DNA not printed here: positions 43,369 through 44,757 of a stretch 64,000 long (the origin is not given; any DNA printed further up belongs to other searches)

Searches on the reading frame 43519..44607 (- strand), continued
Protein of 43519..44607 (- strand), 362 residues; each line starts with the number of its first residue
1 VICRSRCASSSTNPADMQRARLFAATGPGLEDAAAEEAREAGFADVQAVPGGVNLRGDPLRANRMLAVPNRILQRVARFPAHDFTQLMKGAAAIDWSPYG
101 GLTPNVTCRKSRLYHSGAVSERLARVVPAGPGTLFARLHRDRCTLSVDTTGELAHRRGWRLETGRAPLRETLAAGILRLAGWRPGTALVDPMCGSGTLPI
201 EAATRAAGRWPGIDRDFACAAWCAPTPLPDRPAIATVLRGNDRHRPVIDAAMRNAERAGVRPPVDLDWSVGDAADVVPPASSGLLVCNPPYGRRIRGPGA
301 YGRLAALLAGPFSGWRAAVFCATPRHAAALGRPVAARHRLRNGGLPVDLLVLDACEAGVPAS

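Call 51: find_encoding_contigs(protein=P0016, flank=3000, max_places=2)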
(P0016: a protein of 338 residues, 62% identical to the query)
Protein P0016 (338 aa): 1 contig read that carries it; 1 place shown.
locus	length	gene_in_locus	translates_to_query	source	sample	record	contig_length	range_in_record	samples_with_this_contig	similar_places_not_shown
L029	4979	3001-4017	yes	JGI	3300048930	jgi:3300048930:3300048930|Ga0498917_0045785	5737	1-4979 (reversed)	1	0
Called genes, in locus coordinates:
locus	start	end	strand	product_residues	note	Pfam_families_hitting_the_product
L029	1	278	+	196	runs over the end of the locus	-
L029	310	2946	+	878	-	PF05345:He_PIG, PF17892:Cadherin_5 (faint), PF17963:Big_9 (weak), PF18957:RibLong (faint), PF17963:Big_9 (weak), PF05345:He_PIG (weak), PF04151:PPC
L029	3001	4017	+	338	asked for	PF22020:RlmL_1st, PF01170:UPF0020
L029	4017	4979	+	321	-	?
